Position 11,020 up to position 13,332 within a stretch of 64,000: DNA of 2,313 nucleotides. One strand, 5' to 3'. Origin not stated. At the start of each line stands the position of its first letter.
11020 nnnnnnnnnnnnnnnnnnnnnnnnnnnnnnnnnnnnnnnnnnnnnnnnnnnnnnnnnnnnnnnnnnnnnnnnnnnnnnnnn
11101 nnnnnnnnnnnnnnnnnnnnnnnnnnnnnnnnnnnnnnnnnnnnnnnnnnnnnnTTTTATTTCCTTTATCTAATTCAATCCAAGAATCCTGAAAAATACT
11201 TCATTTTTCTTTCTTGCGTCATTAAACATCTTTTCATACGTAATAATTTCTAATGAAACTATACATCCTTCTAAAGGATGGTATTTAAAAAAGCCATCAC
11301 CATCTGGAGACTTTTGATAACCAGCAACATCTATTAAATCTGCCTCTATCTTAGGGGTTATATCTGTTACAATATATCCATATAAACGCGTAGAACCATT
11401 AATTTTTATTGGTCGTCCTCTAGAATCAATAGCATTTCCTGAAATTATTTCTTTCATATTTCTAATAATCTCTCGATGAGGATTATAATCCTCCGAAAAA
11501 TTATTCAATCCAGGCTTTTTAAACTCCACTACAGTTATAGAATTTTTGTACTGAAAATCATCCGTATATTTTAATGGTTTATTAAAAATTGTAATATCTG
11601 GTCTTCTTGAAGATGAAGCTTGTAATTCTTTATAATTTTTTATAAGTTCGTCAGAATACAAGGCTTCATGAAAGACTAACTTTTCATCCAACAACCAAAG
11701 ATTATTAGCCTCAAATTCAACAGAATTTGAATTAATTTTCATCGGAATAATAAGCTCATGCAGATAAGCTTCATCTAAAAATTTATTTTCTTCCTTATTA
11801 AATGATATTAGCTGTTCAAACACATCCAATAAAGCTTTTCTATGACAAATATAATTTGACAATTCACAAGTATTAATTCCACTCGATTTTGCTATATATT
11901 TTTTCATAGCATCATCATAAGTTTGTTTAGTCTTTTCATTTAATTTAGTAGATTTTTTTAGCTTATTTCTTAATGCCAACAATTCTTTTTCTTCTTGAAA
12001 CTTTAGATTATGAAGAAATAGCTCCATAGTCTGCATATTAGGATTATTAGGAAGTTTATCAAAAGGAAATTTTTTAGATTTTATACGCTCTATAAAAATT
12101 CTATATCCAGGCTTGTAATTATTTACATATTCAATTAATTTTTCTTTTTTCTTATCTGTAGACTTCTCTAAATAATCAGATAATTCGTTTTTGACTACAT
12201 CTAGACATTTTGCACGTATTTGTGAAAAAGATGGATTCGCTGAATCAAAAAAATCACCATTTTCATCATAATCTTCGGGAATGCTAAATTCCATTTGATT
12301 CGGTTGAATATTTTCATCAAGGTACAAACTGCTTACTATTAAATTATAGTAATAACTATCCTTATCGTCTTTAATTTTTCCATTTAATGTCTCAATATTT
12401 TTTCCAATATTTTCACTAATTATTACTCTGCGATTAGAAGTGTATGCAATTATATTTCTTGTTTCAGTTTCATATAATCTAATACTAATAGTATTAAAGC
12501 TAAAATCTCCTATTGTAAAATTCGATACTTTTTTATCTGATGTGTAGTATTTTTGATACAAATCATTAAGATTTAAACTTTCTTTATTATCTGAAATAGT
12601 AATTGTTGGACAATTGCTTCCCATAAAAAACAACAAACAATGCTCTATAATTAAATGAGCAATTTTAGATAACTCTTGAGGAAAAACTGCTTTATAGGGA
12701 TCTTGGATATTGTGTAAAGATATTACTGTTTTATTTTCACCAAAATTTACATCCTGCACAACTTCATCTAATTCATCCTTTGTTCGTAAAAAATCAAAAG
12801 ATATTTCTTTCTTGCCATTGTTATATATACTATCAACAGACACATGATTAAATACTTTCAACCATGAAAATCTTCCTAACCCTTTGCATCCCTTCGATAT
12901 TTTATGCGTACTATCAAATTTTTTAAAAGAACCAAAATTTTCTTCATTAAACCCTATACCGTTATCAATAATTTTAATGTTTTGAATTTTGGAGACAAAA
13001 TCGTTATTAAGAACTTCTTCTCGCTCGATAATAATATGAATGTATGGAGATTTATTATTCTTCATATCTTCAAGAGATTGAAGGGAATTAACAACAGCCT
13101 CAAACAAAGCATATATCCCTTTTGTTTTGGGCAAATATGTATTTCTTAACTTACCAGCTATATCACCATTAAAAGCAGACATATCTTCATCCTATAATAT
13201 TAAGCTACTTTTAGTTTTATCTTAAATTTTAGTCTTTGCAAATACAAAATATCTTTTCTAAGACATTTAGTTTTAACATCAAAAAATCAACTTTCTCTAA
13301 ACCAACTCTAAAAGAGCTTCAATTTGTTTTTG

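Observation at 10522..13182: Candidate undescribed two-gene defence module on the tRNA-Trp island: GHKL ATPase (with nuclease-like C-terminus) plus membrane-anchored HsdR-N-like PD-(D/E)xK protein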

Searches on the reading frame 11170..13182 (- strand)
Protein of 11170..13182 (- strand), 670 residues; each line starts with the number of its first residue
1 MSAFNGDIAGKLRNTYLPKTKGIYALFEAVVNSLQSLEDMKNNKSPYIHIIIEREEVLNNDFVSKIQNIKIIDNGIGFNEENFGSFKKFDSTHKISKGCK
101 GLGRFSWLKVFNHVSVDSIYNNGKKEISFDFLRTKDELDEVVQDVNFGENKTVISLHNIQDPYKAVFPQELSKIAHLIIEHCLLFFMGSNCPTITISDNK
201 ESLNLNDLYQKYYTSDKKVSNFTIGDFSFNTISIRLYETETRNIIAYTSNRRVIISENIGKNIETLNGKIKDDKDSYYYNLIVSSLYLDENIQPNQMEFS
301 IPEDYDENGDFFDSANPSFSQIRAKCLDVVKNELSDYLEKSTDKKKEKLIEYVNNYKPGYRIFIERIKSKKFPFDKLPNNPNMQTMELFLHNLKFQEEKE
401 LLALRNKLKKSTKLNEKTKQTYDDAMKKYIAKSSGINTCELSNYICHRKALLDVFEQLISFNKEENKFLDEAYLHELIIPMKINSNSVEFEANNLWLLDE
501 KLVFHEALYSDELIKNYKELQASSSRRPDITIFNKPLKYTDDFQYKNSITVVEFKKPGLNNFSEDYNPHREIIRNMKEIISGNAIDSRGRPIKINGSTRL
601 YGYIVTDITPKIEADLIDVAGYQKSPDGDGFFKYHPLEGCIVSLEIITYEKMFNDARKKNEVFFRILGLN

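Call 4: search_protein_families(library=pfam, proteins=[window:11170-13182:-], max_evalue=0.1)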
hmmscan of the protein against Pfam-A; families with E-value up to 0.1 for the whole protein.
window:11170-13182:- (670 aa): 2 families
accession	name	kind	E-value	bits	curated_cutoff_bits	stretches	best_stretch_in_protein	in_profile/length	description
PF13589.12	HATPase_c_3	-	0.0002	21.8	25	1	25-145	6-119/137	Histidine kinase-, DNA gyrase B-, and HSP90-like ATPase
PF02518.31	HATPase_c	-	0.0071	17.2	26.4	1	25-103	9-76/111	Histidine kinase-, DNA gyrase B-, and HSP90-like ATPase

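Call 5: search_protein_families(library=padloc, proteins=[window:11170-13182:-], max_evalue=0.1)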
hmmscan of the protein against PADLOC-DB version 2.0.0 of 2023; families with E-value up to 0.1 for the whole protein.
window:11170-13182:- (670 aa): 0 families

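Call 6: search_protein_families(library=ncbifam, proteins=[window:11170-13182:-], max_evalue=0.1)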
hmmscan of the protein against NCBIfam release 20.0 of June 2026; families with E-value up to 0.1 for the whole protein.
window:11170-13182:- (670 aa): 0 families

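Call 7: search_protein_families(library=phrogs, proteins=[window:11170-13182:-], max_evalue=0.1)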
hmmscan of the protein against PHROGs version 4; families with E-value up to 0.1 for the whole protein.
window:11170-13182:- (670 aa): 1 family
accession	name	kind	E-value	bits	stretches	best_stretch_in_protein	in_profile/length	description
phrog_13756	-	unknown function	0.019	16.4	1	377-429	32-84/94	-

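Call 8: search_solved_structures(query=window:11170-13182:-, max_evalue=10)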
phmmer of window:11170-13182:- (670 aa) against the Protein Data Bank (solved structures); distinct sequences matched with E-value up to 10: 4.
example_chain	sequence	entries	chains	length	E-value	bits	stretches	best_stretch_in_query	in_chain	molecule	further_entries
8j3m_A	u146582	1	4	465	0.67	11.4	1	180-224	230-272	Beta-glucosidase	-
8j5l_A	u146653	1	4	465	0.67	11.4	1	180-224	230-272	Beta-glucosidase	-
8j5m_A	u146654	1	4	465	0.68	11.4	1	180-224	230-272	Beta-glucosidase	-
9cug_A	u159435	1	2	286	2.1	9.8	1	375-452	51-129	Soluble cytochrome b562,Interferon regulatory factor 4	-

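Call 9: find_homologous_proteins(query=window:11170-13182:-)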
Query window:11170-13182:- (670 aa): 281 proteins with E <= 0.001 among 8000 candidates; the best 120 are listed.
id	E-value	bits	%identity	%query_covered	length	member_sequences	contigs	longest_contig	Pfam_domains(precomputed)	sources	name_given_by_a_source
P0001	0.0e+0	1445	96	100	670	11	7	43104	-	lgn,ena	-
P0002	0.0e+0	1283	84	100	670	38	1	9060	PF13589.13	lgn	-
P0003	0.0e+0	1265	83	100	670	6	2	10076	-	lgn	-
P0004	0.0e+0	1060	70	100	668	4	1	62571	-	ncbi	-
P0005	1.0e-192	660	49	100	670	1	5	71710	-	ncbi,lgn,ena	-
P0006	2.7e-188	646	45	99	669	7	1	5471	-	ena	-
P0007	6.6e-186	638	46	99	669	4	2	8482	-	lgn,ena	-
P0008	2.4e-113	398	34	99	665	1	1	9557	-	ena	-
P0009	7.1e-110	386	32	99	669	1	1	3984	-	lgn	-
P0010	4.2e-109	384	33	100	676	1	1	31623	-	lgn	-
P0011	1.8e-107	378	32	99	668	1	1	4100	-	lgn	-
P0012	3.6e-103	364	33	99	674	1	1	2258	-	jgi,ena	-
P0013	3.3e-101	358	31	98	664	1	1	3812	-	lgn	-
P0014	7.1e-101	357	32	99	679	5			-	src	-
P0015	7.4e-101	357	32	100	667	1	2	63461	PF13589.13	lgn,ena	-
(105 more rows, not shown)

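Call 13: find_related_loci(query=A1, collection=genome_contigs, flank=8000)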
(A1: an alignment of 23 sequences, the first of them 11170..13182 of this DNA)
Query A1 (670 aa) in genome_contigs; peptide patterns used: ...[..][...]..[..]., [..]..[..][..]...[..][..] (x = any residue, [..] = any of these).
598 stretches matched a pattern (row limit reached: there are more); 556 encode a relative of the query (tblastn E <= 1e-3); the best 80 are kept; 80 distinct loci.
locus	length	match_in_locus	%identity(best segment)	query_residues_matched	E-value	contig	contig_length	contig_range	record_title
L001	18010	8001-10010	84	1-670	0e+0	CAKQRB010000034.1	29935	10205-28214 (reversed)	MAG: uncultured Alphaproteobacteria bacterium isolate REFINED_METABAT215_TOP10_CONTIGS_1500_ASSEMBLY_K127_MEGAHIT__Hadza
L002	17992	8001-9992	32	3-669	3e-115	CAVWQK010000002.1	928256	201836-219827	MAG: uncultured Acidobacteriota bacterium isolate MFD04967.bin.1.42 genome assembly, contig: contig_272, whole genome sh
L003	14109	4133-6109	31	7-669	5e-111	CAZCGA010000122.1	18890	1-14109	MAG TPA_asm: uncultured Candidatus Binatia bacterium isolate SRP119689_co1_8 genome assembly, contig: NODE_3981_length_1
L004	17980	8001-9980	32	7-669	2e-109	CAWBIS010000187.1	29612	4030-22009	MAG: Terriglobia bacterium isolate MFD04752.bin.3.16 genome assembly, contig: contig_188874, whole genome shotgun sequen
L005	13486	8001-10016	30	4-669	1e-109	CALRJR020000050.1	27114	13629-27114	MAG: Prosthecochloris vibrioformis isolate JJ-DHS1A4C2-339-2-m1-bin232 genome assembly, contig: JJ-OR15-03-C315, whole g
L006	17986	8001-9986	31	7-669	3e-108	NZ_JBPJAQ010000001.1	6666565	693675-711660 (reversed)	Paludibaculum fermentans strain T20B24 1, whole genome shotgun sequence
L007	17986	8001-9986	33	7-669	2e-108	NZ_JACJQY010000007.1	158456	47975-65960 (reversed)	Phormidium tenue FACHB-1050 contig7, whole genome shotgun sequence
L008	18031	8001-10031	31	3-669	2e-105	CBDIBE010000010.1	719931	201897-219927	MAG: Acetobacteraceae bacterium isolate 73c40a48-5cff-4043-acaf-44054159e737 genome assembly, contig: contig_10, whole g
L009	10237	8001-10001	31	8-664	2e-105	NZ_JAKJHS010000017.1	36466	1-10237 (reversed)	Rhizobium halophilum strain TRM95001 scaffold17, whole genome shotgun sequence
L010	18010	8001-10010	31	1-669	5e-105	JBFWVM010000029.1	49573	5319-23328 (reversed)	MAG: Parvibaculaceae bacterium isolate CA_2019_TPBF_94 NODE_4572_length_49573_cov_9.181147_TPBF, whole genome shotgun se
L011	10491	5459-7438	33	7-664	8e-105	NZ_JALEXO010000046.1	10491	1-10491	MAG: Intestinibacter sp. isolate SUG427 k141_81185, whole genome shotgun sequence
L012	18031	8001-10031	30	2-669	1e-104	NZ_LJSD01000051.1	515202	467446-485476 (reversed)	Mesorhizobium sp. 1M-11 scaffold3, whole genome shotgun sequence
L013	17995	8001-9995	35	4-664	1e-103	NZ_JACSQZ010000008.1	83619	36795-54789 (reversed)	Clostridium gallinarum strain Sa3CUN1 NODE_8_length_83619_cov_39.941335, whole genome shotgun sequence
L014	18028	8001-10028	33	2-669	2e-103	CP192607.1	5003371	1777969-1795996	MAG: Pseudanabaena sp. BL-A-41 isolate Passages #2 and #5 chromosome, complete genome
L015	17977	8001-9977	33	1-664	1e-102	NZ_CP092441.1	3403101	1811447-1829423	Chakrabartyella piscis strain BP5G chromosome, complete genome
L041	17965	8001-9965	32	7-669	1e-96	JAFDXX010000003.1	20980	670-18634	MAG: Bacteroidetes bacterium isolate SZAS-36 CK_MAG-13__3__length-20980, whole genome shotgun sequence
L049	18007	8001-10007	31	3-669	3e-96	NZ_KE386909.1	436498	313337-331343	Aliagarivorans marinus DSM 23064 G461DRAFT_scaffold00003.3, whole genome shotgun sequence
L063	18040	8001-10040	30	1-669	4e-95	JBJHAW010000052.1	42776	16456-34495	MAG: Planctomycetaceae bacterium isolate SF2967_J5348.vamb.020 NODE_1002_length_42776_cov_1.570986, whole genome shotgun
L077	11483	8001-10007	31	7-669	5e-94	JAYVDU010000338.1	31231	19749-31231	MAG: Bacteroidota bacterium isolate GL34_UP_concoct_161_sub GL34_UP_concoct_161_sub_337, whole genome shotgun sequence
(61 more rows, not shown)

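Call 20: search_protein_families(library=pfam, alignment_id=A2, max_evalue=0.00001)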
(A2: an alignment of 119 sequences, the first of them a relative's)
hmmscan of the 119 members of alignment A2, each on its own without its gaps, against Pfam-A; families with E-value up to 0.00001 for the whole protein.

A. member 1, L001:7535-7882:+ (115 aa): 4 families
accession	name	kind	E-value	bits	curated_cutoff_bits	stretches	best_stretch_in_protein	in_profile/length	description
PF01381.28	HTH_3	-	2.1e-17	63.3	23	1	15-69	1-55/55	Helix-turn-helix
PF12844.13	HTH_19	-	9.6e-11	41.9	30.2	1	12-71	1-60/64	Helix-turn-helix domain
PF13560.12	HTH_31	-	6.5e-09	36.4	27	1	11-68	2-60/64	Helix-turn-helix domain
PF13443.12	HTH_26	-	3e-06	27.8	22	1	14-71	1-59/63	Cro/C1-type HTH DNA-binding domain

B. families by the number of members that match (of 119 scanned): 131 families (the first 25 are shown)
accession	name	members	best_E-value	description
PF02384.22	N6_Mtase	5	2e-30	N-6 DNA Methylase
PF18766.7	SWI2_SNF2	4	1e-80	SWI2/SNF2 ATPase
PF22679.2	T1R_D3-like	4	4.2e-60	Type I restriction enzyme subunit R domain 3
PF04851.21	ResIII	4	1.2e-40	Type III restriction enzyme, res subunit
PF04313.20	HSDR_N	3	1.1e-52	Type I restriction enzyme R protein N terminus (HSDR_N)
PF01420.25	Methylase_S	3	6.7e-28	Type I restriction modification DNA specificity domain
PF13304.12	AAA_21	3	3.2e-21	AAA domain, putative AbiEii toxin, Type IV TA system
PF01381.28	HTH_3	3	2.1e-17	Helix-turn-helix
PF12686.12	DUF3800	3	1.2e-13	Protein of unknown function (DUF3800)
PF12844.13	HTH_19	3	9.6e-11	Helix-turn-helix domain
PF13476.12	AAA_23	3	1.1e-09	AAA domain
PF18135.7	Type_ISP_C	2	2.7e-84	Type ISP C-terminal specificity domain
PF00004.35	AAA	2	7.1e-48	ATPase family associated with various cellular activities (AAA)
PF00580.27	UvrD-helicase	2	4.3e-31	UvrD/REP helicase N-terminal domain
PF13175.12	AAA_15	2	1.1e-30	AAA ATPase domain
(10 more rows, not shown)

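Call 26: search_solved_structures(query=A1, max_evalue=10, show_alignments=2)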
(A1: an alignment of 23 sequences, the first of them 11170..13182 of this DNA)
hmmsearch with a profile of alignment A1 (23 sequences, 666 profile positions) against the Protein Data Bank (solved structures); distinct sequences matched with E-value up to 10: 9.
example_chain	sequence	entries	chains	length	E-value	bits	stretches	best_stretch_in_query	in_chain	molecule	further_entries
7cj0_D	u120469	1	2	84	0.08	14.5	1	357-431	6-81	DnaJ homolog subfamily C member 9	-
2lem_A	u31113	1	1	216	0.21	13.1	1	324-429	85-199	Apolipoprotein A-I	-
7z8n_A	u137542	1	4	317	0.43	12.1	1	69-104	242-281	Histidine kinase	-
1h7s_A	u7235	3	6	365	1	10.9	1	66-97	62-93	PMS1 PROTEIN HOMOLOG 2 | MISMATCH REPAIR ENDONUCLEASE PMS2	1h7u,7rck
1ea6_A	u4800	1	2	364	1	10.9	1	66-97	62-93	PMS1 PROTEIN HOMOLOG 2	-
9s89_A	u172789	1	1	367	1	10.8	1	66-97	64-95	Mismatch repair endonuclease PMS2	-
6mfq_A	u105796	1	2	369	1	10.8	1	66-97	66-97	Mismatch repair endonuclease PMS2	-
7rcb_A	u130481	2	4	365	1.6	10.2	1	66-97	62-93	Mismatch repair endonuclease PMS2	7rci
7ubx_D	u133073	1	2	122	2.8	9.4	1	214-267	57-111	Nanobody VHH AA6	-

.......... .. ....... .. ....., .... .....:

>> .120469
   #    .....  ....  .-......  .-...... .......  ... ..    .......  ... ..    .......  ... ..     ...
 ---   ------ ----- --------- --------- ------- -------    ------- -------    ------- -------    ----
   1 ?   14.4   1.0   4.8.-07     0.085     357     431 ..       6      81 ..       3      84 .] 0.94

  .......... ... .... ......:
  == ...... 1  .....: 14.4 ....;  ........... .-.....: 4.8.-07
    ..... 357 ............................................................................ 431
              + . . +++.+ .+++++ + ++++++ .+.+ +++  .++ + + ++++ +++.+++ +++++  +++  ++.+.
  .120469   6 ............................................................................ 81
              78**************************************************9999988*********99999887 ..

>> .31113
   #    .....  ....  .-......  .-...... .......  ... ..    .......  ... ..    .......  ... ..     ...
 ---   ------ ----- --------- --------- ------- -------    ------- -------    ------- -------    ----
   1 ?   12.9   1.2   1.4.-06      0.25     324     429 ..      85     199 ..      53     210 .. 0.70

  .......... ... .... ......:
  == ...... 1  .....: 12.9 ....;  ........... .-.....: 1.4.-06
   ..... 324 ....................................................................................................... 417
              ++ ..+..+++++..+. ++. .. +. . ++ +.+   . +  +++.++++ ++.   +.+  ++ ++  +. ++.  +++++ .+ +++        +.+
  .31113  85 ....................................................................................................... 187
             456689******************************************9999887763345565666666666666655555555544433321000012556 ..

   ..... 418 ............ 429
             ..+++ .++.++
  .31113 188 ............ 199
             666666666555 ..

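Call 32: search_protein_families(library=pfam, alignment_id=A1, max_evalue=1)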
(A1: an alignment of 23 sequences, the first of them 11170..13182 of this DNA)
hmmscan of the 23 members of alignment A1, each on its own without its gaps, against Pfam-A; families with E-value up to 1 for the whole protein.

A. member 1, window:11170-13182:- (670 aa): 3 families
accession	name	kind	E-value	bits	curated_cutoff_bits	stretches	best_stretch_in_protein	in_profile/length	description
PF13589.12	HATPase_c_3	-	0.0002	21.8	25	1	25-145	6-119/137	Histidine kinase-, DNA gyrase B-, and HSP90-like ATPase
PF02518.31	HATPase_c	-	0.0071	17.2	26.4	1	25-103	9-76/111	Histidine kinase-, DNA gyrase B-, and HSP90-like ATPase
PF08774.17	VRR_NUC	-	0.18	12.3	23.8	1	517-558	54-88/116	VRR-NUC domain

B. families by the number of members that match (of 23 scanned): 31 families (the first 25 are shown)
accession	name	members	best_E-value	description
PF02518.31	HATPase_c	19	3.5e-06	Histidine kinase-, DNA gyrase B-, and HSP90-like ATPase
PF13589.12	HATPase_c_3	13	3.1e-07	Histidine kinase-, DNA gyrase B-, and HSP90-like ATPase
PF18908.5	DUF5663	2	0.022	Protein of unknown function (DUF5663)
PF14677.12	FANCI_S3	1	0.00017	FANCI solenoid 3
PF22155.1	Mre11_acc_DNA_cap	1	0.0023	Mre11 accessory DNA binding capping domain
PF18196.7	Cdh1_DBD_1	1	0.0098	Chromodomain helicase DNA-binding domain 1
PF08311.18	Mad3_BUB1_I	1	0.012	Mad3/BUB1 homology region 1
PF04313.20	HSDR_N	1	0.012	Type I restriction enzyme R protein N terminus (HSDR_N)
PF03885.18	DUF327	1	0.013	Protein of unknown function (DUF327)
PF10699.14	HAP2-GCS1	1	0.015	Male gamete fusion factor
PF06304.16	DUF1048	1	0.016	Protein of unknown function (DUF1048)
PF16740.10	SKA2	1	0.022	Spindle and kinetochore-associated protein 2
PF20716.2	ATPTG10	1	0.027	ATPTG10-like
PF20378.3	DUF6673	1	0.032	Family of unknown function (DUF6673)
PF13529.12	Peptidase_C39_2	1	0.044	Peptidase_C39 like family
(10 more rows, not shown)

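Call 33: search_protein_families(library=padloc, alignment_id=A1, max_evalue=1)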
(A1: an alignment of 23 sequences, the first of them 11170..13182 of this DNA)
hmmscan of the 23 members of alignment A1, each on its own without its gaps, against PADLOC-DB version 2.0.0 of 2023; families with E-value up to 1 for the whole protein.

A. member 1, window:11170-13182:- (670 aa): 0 families

B. families by the number of members that match (of 23 scanned): 3 families
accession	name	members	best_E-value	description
PDLC03966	TmtA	1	0.0064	-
PDLC03394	REase_II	1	0.013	Type II nicking endonuclease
PDLC00615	ZorC1|ZorC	1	0.019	EH signature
